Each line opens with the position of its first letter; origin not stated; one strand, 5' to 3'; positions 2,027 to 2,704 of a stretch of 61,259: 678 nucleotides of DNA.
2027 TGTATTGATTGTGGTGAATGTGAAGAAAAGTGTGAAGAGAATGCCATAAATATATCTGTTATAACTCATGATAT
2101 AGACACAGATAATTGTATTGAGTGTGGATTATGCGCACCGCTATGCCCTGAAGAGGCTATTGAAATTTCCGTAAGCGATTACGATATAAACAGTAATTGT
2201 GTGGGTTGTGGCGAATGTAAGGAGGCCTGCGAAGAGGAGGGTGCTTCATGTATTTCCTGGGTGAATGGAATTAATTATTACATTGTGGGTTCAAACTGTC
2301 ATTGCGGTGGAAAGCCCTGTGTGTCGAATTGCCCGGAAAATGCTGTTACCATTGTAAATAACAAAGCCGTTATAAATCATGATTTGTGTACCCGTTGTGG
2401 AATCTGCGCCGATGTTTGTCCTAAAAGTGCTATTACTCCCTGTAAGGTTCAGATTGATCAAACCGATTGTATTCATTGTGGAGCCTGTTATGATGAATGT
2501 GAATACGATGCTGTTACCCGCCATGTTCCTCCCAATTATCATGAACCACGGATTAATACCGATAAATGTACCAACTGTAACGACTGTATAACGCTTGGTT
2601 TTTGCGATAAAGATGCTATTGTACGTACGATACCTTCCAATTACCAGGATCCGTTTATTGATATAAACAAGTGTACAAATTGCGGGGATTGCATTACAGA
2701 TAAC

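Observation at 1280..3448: Tat-signal polyferredoxin with 22 putative [4Fe-4S] sites: a candidate periplasmic Fe-S wire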

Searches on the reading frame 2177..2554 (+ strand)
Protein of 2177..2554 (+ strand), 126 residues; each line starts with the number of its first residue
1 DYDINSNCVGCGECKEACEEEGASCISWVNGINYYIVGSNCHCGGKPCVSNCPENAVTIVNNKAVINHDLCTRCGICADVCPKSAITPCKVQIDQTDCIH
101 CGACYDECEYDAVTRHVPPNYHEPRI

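Call 26: find_related_loci(query=A2, collection=genome_contigs, flank=10000)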
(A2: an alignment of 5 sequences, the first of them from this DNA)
Query A2 (126 aa) in genome_contigs; peptide patterns used: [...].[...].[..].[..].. (x = any residue, [..] = any of these).
275 stretches matched a pattern; 99 encode a relative of the query (tblastn E <= 1e-3); the best 80 are kept; 80 distinct loci.
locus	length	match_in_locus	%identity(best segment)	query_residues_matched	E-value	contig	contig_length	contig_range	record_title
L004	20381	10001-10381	56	1-126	2e-43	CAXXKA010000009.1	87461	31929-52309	MAG: uncultured candidate division Zixibacteria bacterium isolate 057be676-9b3e-4ab3-9904-799d5201c552 genome assembly,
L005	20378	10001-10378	57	1-126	1e-38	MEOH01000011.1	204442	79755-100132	MAG: Bacteroidetes bacterium GWF2_38_335 gwf2_scaffold_259, whole genome shotgun sequence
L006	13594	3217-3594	54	1-126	4e-38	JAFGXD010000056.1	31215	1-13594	MAG: Bacteroidales bacterium isolate ZodW_Metabat.319 k87_7977291, whole genome shotgun sequence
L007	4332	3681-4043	49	5-126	1e-30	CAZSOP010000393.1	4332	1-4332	MAG TPA_asm: uncultured Cytophagia bacterium isolate binchicken_co8_16 genome assembly, contig: NODE_41131_length_4332_c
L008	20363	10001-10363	44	5-126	9e-27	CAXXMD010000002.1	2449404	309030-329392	MAG: bacterium isolate 34b47f7c-149a-4d63-8646-7cec6dbf5787 genome assembly, contig: contig_2, whole genome shotgun sequ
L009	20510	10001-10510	44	5-126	2e-26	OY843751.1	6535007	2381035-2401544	MAG: bacterium isolate b30a01c4-1b05-4824-9cfb-695b8dd4f705 genome assembly, chromosome: 1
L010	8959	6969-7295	44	7-118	5e-21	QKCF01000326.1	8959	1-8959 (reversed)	MAG: Sunxiuqinia sp. isolate SZUA-417 scaffold_30166, whole genome shotgun sequence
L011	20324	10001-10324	42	8-118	2e-20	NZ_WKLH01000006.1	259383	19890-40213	Mangrovibacterium lignilyticum strain BM_7 NODE_6_length_259383_cov_37.815615, whole genome shotgun sequence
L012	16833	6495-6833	39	8-114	1e-12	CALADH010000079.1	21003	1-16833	MAG TPA_asm: uncultured Clostridia bacterium isolate ERR318688_bin.60_CONCOCT_v1.1_MAG genome assembly, contig: ERZ17646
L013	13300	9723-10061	40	48-114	6e-12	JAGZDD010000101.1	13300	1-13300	MAG: Clostridiales bacterium isolate L3_106_000M1_dasL3_106_000M1_concoct_51_sub L3_106_000M1_scaffold_4677, whole genom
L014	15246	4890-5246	40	8-114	7e-12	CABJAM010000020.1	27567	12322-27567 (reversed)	Lachnospiraceae bacterium isolate MGYG-HGUT-00127 genome assembly, contig: .20298_3_59.20, whole genome shotgun sequence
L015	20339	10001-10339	39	8-114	4e-11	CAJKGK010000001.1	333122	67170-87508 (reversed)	MAG TPA_asm: uncultured Lachnospiraceae bacterium isolate ERR1600560-bin.9 genome assembly, contig: NODE_7_length_333122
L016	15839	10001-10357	38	8-113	2e-10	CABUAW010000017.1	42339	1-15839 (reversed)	MAG TPA_asm: uncultured Lachnospiraceae bacterium isolate MGYG-HGUT-03828 genome assembly, contig: GUT_GENOME244875_17,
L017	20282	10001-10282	35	5-87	2e-9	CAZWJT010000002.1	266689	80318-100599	MAG TPA_asm: uncultured Planctomycetia bacterium isolate binchicken_co115_34 genome assembly, contig: NODE_46_length_266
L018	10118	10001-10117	59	48-86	3e-9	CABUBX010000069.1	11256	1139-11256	MAG TPA_asm: uncultured Lachnospiraceae bacterium isolate MGYG-HGUT-03867 genome assembly, contig: GUT_GENOME246434_69,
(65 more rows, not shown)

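Call 30: search_protein_families(library=pfam, proteins=[L005:6596-6976:+, L005:6992-8086:+, L005:7968-9323:+, L011:6617-7000:+, L011:7006-8295:+, L011:8302-9582:+, L011:10616-11020:+, L011:11020-12036:+, L004:7770-9143:+, L004:11410-11832:+], max_evalue=0.1)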
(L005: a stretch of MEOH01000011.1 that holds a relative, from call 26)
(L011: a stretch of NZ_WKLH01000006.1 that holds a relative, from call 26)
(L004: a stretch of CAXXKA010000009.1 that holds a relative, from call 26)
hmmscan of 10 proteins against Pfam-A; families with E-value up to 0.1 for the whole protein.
L005:6596-6976:+ (127 aa): 0 families

L005:6992-8086:+ (365 aa): 9 families
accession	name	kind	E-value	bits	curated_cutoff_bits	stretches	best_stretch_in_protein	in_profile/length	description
PF12801.12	Fer4_5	-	2e-13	50.5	22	2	155-191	3-39/48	4Fe-4S binding domain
PF13187.11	Fer4_9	-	1.8e-06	28.3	27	1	298-340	1-49/52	4Fe-4S dicluster domain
PF00037.32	Fer4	-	0.00039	20.6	21.1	1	323-338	3-18/24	4Fe-4S binding domain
PF12838.12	Fer4_7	-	0.00044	21.1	27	2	299-339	2-49/52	4Fe-4S dicluster domain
PF13237.11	Fer4_10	-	0.001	19.4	25.5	1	298-338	8-52/53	4Fe-4S dicluster domain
PF13746.11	Fer4_18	-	0.0011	19.6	27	1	296-340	58-97/114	4Fe-4S dicluster domain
PF14697.11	Fer4_21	-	0.0018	18.8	35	2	298-338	7-51/59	4Fe-4S dicluster domain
PF12837.12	Fer4_6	-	0.0075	16.6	25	1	325-339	6-20/24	4Fe-4S binding domain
PF12797.12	Fer4_2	-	0.0079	16.6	24.5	1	322-338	4-20/22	4Fe-4S binding domain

L005:7968-9323:+ (452 aa): 0 families

L011:6617-7000:+ (128 aa): 0 families

L011:7006-8295:+ (430 aa): 11 families
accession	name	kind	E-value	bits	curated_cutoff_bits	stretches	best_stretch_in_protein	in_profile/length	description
PF12801.12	Fer4_5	-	3.4e-15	56.2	22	2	237-273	3-39/48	4Fe-4S binding domain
PF12837.12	Fer4_6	-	1.2e-05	25.5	25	1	401-422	3-24/24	4Fe-4S binding domain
PF13187.11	Fer4_9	-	5.9e-05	23.5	27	1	378-418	2-48/52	4Fe-4S dicluster domain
PF00037.32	Fer4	-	0.00036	20.7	21.1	1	402-420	3-21/24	4Fe-4S binding domain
PF12838.12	Fer4_7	-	0.00084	20.2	27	1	378-419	2-50/52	4Fe-4S dicluster domain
PF13237.11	Fer4_10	-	0.0079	16.6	25.5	1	375-417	6-52/53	4Fe-4S dicluster domain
PF25160.1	LdpA_Fe-S-bd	-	0.0097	16.1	27.6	1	381-423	5-44/49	LdpA Fe-S cluster-binding domain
PF20388.3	DUF6683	-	0.026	14.5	23.6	1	77-125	142-188/253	Family of unknown function (DUF6683)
PF12797.12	Fer4_2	-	0.033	14.6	24.5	1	402-417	5-20/22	4Fe-4S binding domain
PF12800.12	Fer4_4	-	0.051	14.4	24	1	405-419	2-16/17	4Fe-4S binding domain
PF14697.11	Fer4_21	-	0.051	14.1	35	1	402-428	3-32/59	4Fe-4S dicluster domain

L011:8302-9582:+ (427 aa): 0 families

L011:10616-11020:+ (135 aa): 0 families

L011:11020-12036:+ (339 aa): 1 family
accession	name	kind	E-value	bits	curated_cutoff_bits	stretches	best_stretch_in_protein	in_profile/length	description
PF03773.19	ArsP_1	-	2.6e-24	86.3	32.3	1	71-336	16-293/294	Predicted permease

L004:7770-9143:+ (458 aa): 0 families

L004:11410-11832:+ (141 aa): 0 families

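Call 31: search_protein_families(library=ncbifam, proteins=[L005:6596-6976:+, L005:6992-8086:+, L005:7968-9323:+, L011:6617-7000:+, L011:7006-8295:+, L011:8302-9582:+, L011:10616-11020:+, L011:11020-12036:+, L004:7770-9143:+, L011:9596-10612:+], max_evalue=0.1)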
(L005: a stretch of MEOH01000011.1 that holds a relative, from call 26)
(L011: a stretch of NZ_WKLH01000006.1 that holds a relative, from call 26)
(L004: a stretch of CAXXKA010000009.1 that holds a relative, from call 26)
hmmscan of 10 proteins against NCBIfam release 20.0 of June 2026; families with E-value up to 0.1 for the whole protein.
L005:6596-6976:+ (127 aa): 0 families

L005:6992-8086:+ (365 aa): 50 families (the best 25 are shown)
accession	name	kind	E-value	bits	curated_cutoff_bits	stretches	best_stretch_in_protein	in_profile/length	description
TIGR02163.1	napH_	subfamily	2e-22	79.9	213.05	1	169-345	73-253/255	NapH/MauN family ferredoxin-type protein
NF007013.0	PRK09477.1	equivalog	9.8e-21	74.1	234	1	165-351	92-282/286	quinol dehydrogenase ferredoxin subunit NapH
NF046105.1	TransRegNosR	equivalog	6.4e-15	54.5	1000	1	170-335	494-662/680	transcriptional regulator NosR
NF040770.1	hetero_SS_HdrA2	exception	1.1e-07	30.4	1100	1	296-343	576-623/777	CoB-CoM heterodisulfide reductase HdrA2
NF007382.0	PRK09898.1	equivalog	2.5e-07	30.5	213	1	267-343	127-198/208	ferredoxin-like protein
NF043069.1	T4HPD_activ_SAM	equivalog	5.9e-07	29.1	425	1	296-356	50-110/299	trans-4-hydroxy-L-proline dehydratase activase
NF043039.1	HgcAB_like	equivalog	1.2e-06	28.3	285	1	155-341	162-347/350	HgcAB-like fusion protein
TIGR03294.1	FrhG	equivalog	1.4e-06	28.2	245.5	1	296-342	173-219/228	coenzyme F420 hydrogenase subunit gamma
NF042909.1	FMH_DH_FwdF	exception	1.7e-06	27.4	375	1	270-354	232-322/336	tungsten-dependent formylmethanofuran dehydrogenase subunit FwdF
NF058577.1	FdxA_fam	equivalog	2.5e-06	27.6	65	1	297-338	7-48/52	4Fe-4S ferredoxin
TIGR04395.1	cutC_activ_rSAM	equivalog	7.5e-06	25.4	360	2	316-356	76-116/309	choline TMA-lyase-activating enzyme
NF038196.1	ferrodoxin_EFR1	subfamily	7.9e-06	26.1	75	1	296-352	183-238/242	EFR1 family ferrodoxin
NF005504.0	PRK07118.1-3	equivalog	9.7e-06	25.1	437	1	298-360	141-206/293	Fe-S cluster domain-containing protein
NF041836.1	rnfB_Methano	equivalog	1.9e-05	24.3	445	1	298-341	217-260/265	Rnf electron transport complex subunit RnfB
TIGR02745.1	ccoG_rdxA_fixG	equivalog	1.9e-05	23.8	316.7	2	295-339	229-268/435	cytochrome c oxidase accessory protein CcoG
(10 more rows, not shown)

L005:7968-9323:+ (452 aa): 0 families

L011:6617-7000:+ (128 aa): 2 families
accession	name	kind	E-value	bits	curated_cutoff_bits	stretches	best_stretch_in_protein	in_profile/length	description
NF011168.0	PRK14570.1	equivalog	0.015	14.7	505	1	14-51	208-245/364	D-alanyl-alanine synthetase A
NF002529.0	PRK01966.1-5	equivalog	0.064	12.2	472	1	16-46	205-235/348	D-alanine--D-alanine ligase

L011:7006-8295:+ (430 aa): 43 families (the best 25 are shown)
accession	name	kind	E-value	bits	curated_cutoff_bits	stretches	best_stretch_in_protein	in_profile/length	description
TIGR02163.1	napH_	subfamily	5.3e-19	68.7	213.05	1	247-425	69-254/255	NapH/MauN family ferredoxin-type protein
NF007013.0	PRK09477.1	equivalog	6.5e-17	61.5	234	1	239-428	84-280/286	quinol dehydrogenase ferredoxin subunit NapH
NF046105.1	TransRegNosR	equivalog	5.5e-14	51.4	1000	1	230-413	475-661/680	transcriptional regulator NosR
NF058577.1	FdxA_fam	equivalog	5.2e-09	36.2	65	1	373-418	4-49/52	4Fe-4S ferredoxin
TIGR04105.1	FeFe_hydrog_B1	subfamily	8.3e-07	28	450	1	370-422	105-159/462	monomeric [FeFe] hydrogenase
NF038196.1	ferrodoxin_EFR1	subfamily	2.1e-06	28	75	1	369-428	177-235/242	EFR1 family ferrodoxin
NF040770.1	hetero_SS_HdrA2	exception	2.3e-06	26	1100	1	375-427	576-628/777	CoB-CoM heterodisulfide reductase HdrA2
NF043069.1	T4HPD_activ_SAM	equivalog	2.9e-05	23.6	425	1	375-419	50-94/299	trans-4-hydroxy-L-proline dehydratase activase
NF041836.1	rnfB_Methano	equivalog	4e-05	23.2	445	1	374-422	214-262/265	Rnf electron transport complex subunit RnfB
NF005505.0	PRK07118.1-4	equivalog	4.6e-05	23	378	1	373-422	213-262/265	Fe-S cluster domain-containing protein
NF005504.0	PRK07118.1-3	equivalog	5.3e-05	22.7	437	1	373-422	216-265/293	Fe-S cluster domain-containing protein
NF005506.0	PRK07118.1-5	equivalog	8.3e-05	22.1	388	1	371-419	211-259/279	Fe-S cluster domain-containing protein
TIGR02179.1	PorD_KorD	subfamily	8.5e-05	22.6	60.05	1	375-426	24-76/78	2-oxoacid:acceptor oxidoreductase, delta subunit, pyruvate/2-ketoisovalerate family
TIGR02700.1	flavo_MJ0208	hypoth_equivalog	0.00012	21.4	251.35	1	376-422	148-194/234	dihydromethanopterin reductase (acceptor)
TIGR04041.1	activase_YjjW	hypoth_equivalog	0.00016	21.2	250.2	1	376-423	41-88/276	YjjW family glycine radical enzyme activase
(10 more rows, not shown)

L011:8302-9582:+ (427 aa): 0 families

L011:10616-11020:+ (135 aa): 0 families

L011:11020-12036:+ (339 aa): 2 families
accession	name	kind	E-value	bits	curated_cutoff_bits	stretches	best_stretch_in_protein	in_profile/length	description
NF040736.1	efflux_SaoE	equivalog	4.7e-16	59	325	1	94-336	43-295/352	efflux transporter SaoE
NF033936.1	CuZnOut_SO0444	equivalog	6.1e-12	45.3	300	1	75-337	17-311/351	SO_0444 family Cu/Zn efflux transporter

L004:7770-9143:+ (458 aa): 1 family
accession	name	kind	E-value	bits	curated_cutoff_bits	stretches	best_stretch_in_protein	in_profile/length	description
NF040860.1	blaWUS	exception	0.089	12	540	0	313-401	126-215/246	WUS family subclass B1 metallo-beta-lactamase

L011:9596-10612:+ (339 aa): 82 families (the best 25 are shown)
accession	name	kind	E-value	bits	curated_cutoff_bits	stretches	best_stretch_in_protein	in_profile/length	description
NF058577.1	FdxA_fam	equivalog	5.6e-33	112.9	65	7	40-88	4-52/52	4Fe-4S ferredoxin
TIGR04105.1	FeFe_hydrog_B1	subfamily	6.6e-31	107.5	450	4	157-273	104-206/462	monomeric [FeFe] hydrogenase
NF038196.1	ferrodoxin_EFR1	subfamily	3.2e-29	102.7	75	6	41-91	182-231/242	EFR1 family ferrodoxin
NF043069.1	T4HPD_activ_SAM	equivalog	5.7e-28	98.1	425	5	37-98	45-106/299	trans-4-hydroxy-L-proline dehydratase activase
TIGR02700.1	flavo_MJ0208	hypoth_equivalog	1.6e-27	96.3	251.35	6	164-213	148-196/234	dihydromethanopterin reductase (acceptor)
NF040864.1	HgcB_ferredoxin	equivalog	8.3e-24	83.3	99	5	38-91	9-63/93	mercury methylation ferredoxin HgcB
NF040770.1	hetero_SS_HdrA2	exception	9.5e-24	83.5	1100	5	40-91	574-625/777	CoB-CoM heterodisulfide reductase HdrA2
NF005504.0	PRK07118.1-3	equivalog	2.4e-22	79.7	437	4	40-89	216-265/293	Fe-S cluster domain-containing protein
NF042909.1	FMH_DH_FwdF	exception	4.1e-22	78.7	375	4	97-279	134-318/336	tungsten-dependent formylmethanofuran dehydrogenase subunit FwdF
NF043039.1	HgcAB_like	equivalog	9e-22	78.1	285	5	38-90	295-350/350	HgcAB-like fusion protein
NF041891.1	hdrA_Methbact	equivalog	2.7e-21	75.5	1300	5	41-95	570-624/762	ferredoxin:CoB-CoM heterodisulfide reductase subunit HdrA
NF005506.0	PRK07118.1-5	equivalog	5.2e-21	75.3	388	4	35-89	133-187/279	Fe-S cluster domain-containing protein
TIGR02179.1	PorD_KorD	subfamily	8.8e-21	73.8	60.05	6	191-240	22-74/78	2-oxoacid:acceptor oxidoreductase, delta subunit, pyruvate/2-ketoisovalerate family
TIGR00402.1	napF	equivalog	1.6e-20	73.5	102.2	6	187-250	28-96/149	ferredoxin-type protein NapF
TIGR02163.1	napH_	subfamily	1.7e-20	73.6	213.05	7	219-273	199-252/255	NapH/MauN family ferredoxin-type protein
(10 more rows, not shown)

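Call 32: find_homologous_proteins(query=A1, max_evalue=1e-15)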
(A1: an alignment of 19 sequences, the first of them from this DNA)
Query A1 (19 sequences) (126 aa, profile of the alignment): 6 proteins with E <= 1e-15 among 1201 candidates.
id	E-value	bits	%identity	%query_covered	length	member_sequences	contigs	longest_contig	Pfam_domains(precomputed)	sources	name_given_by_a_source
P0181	8.3e-44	166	40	97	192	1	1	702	PF14697.12,PF12837.13,PF12798.13,PF13484.12,PF12838.13,PF12800.13,PF12797.13,PF00037.33,PF25160.2,PF13237.12,PF13183.12,PF13187.12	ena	-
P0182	3.1e-43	164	41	97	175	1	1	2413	PF14697.12,PF12837.13,PF12798.13,PF13484.12,PF12838.13,PF13459.12,PF12800.13,PF12797.13,PF00037.33,PF25160.2,PF13237.12,PF13183.12,PF13187.12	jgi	jgi:Fe-S-cluster-containing hydrogenase component 2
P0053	1.5e-40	156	49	97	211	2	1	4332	PF14697.12,PF12797.13,PF12837.13,PF00037.33,PF12798.13,PF12838.13,PF25160.2,PF13237.12,PF13187.12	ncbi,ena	-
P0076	8.7e-38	147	37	98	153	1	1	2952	PF14697.12,PF12797.13,PF12837.13,PF00037.33,PF12798.13,PF13484.12,PF12838.13,PF25160.2,PF13237.12,PF13187.12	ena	-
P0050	2.7e-36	142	44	94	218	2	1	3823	PF14697.12,PF12797.13,PF12837.13,PF00037.33,PF12838.13,PF13237.12,PF12800.13,PF13187.12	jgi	jgi:Fe-S-cluster-containing hydrogenase component 2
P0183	3.5e-26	109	41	58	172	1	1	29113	PF14697.12,PF12797.13,PF12837.13,PF00037.33,PF12798.13,PF13484.12,PF12838.13,PF25160.2,PF13237.12,PF13187.12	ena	-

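Call 72: search_solved_structures(query=A5, max_evalue=10)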
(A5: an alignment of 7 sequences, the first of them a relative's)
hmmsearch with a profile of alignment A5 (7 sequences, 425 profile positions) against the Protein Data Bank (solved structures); distinct sequences matched with E-value up to 10: 0.

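Call 73: search_solved_structures(query=A6, max_evalue=10)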
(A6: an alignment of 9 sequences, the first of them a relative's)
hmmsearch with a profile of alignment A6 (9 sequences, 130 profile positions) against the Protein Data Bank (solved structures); distinct sequences matched with E-value up to 10: 4.
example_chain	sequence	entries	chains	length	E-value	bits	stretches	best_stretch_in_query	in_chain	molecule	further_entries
7unr_R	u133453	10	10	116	0.78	12.5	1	34-65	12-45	50S ribosomal protein L19 | Large ribosomal subunit protein bL19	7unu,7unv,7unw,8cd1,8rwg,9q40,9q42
6spf_P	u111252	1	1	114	0.81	12.5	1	35-65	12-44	50S ribosomal protein L19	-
6spb_P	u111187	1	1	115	0.82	12.4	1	35-65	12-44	50S ribosomal protein L19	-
6spd_P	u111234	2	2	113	0.95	12.2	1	35-65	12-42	50S ribosomal protein L19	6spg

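Call 89: search_protein_families(library=pfam, proteins=[L005:11131-13578:+, L008:11624-14131:+, L008:10527-11462:-, L004:12355-14853:+, L004:11978-12355:+, L006:4247-5662:+, L008:5685-6725:-, L008:4610-5554:+, L011:12146-12829:+, L004:5495-5938:+], max_evalue=0.0001)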
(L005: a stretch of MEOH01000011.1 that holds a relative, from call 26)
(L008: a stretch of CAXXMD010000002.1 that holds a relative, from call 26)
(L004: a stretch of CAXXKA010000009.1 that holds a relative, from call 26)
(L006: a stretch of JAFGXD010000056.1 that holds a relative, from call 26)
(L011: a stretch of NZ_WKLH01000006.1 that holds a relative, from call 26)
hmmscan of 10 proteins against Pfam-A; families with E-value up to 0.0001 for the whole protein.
L005:11131-13578:+ (816 aa): 4 families
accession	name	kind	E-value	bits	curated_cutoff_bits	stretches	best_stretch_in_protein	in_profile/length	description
PF18962.6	Por_Secre_tail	-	5.2e-11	43.1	27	1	739-814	1-75/75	Secretion system C-terminal sorting domain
PF00801.26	PKD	-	2.7e-09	37.3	23.5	1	465-533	3-73/80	PKD domain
PF18911.6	PKD_4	-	1.2e-08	35.4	27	1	461-539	3-84/85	PKD domain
PF13365.12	Trypsin_2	-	3e-05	25.2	27.6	1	235-400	1-143/144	Trypsin-like peptidase domain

L008:11624-14131:+ (836 aa): 5 families
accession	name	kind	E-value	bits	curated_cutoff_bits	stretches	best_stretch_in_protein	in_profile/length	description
PF14905.12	OMP_b-brl_3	-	3.2e-101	339.8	27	1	406-808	1-408/408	Outer membrane protein beta-barrel family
PF13620.12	CarboxypepD_reg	-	1.7e-12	47.9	32.3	1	56-130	2-74/82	Carboxypeptidase regulatory-like domain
PF00593.30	TonB_dep_Rec_b-barrel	-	3e-11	44.3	27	1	279-735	13-377/436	TonB dependent receptor-like, beta-barrel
PF13715.12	CarbopepD_reg_2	-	2.4e-09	37.5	32.2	1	56-134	1-72/88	CarboxypepD_reg-like domain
PF07715.20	Plug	-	3.7e-07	31.1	23.9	1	175-251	20-106/107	TonB-dependent Receptor Plug Domain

L008:10527-11462:- (312 aa): 1 family
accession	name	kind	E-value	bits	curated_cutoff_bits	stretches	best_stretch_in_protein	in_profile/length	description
PF03781.23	FGE-sulfatase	-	7.6e-91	304.7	23.3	1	30-310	2-255/255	Sulfatase-modifying factor enzyme 1-like domain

L004:12355-14853:+ (833 aa): 1 family
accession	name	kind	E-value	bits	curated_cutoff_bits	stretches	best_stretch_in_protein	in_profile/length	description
PF05569.17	Peptidase_M56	-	1.6e-36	126.4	31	1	23-293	7-272/296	BlaR1 peptidase M56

L004:11978-12355:+ (126 aa): 1 family
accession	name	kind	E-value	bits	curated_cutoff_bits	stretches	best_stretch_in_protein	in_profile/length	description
PF03965.22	Penicillinase_R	-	1e-26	94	22.6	1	9-119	2-114/115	Penicillinase repressor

L006:4247-5662:+ (472 aa): 3 families
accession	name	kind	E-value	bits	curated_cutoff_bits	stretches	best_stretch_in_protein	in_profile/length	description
PF01640.23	Peptidase_C10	-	5.4e-32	112.1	26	1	160-362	1-194/194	Peptidase C10 family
PF18962.6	Por_Secre_tail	-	6.8e-11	42.8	27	1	401-469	1-75/75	Secretion system C-terminal sorting domain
PF13734.11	Inhibitor_I69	-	4.7e-06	27.4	25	1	59-94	45-81/98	Spi protease inhibitor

L008:5685-6725:- (347 aa): 4 families
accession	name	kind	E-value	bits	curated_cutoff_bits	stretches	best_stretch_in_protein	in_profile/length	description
PF09968.15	DUF2202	-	2.6e-57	193.6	22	1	61-220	1-161/162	Uncharacterized protein domain (DUF2202)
PF13860.13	FlgD_ig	-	1.9e-10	41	27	1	273-334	13-75/79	FlgD Ig-like domain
PF18962.6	Por_Secre_tail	-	3.1e-10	40.7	27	1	264-343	2-73/75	Secretion system C-terminal sorting domain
PF13585.12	CHU_C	-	4e-08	33.7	27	1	274-337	20-76/86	CHU_C Type IX secretion signal domain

L008:4610-5554:+ (315 aa): 2 families
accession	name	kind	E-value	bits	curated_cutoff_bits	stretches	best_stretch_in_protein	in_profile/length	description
PF01625.27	PMSR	-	9.4e-64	214.7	23.7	1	160-309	2-153/153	Peptide methionine sulfoxide reductase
PF01641.26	SelR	-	3.1e-43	146.9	24.9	1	38-150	1-116/116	SelR domain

L011:12146-12829:+ (228 aa): 1 family
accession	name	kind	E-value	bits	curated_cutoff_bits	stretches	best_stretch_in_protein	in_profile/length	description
PF13645.11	YkuD_2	-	1.3e-67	226.9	27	1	53-216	4-169/169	L,D-transpeptidase catalytic domain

L004:5495-5938:+ (148 aa): 1 family
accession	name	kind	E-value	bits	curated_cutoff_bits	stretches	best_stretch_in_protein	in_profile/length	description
PF00254.34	FKBP_C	-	3.7e-17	62.9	21.1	1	7-75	3-73/94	FKBP-type peptidyl-prolyl cis-trans isomerase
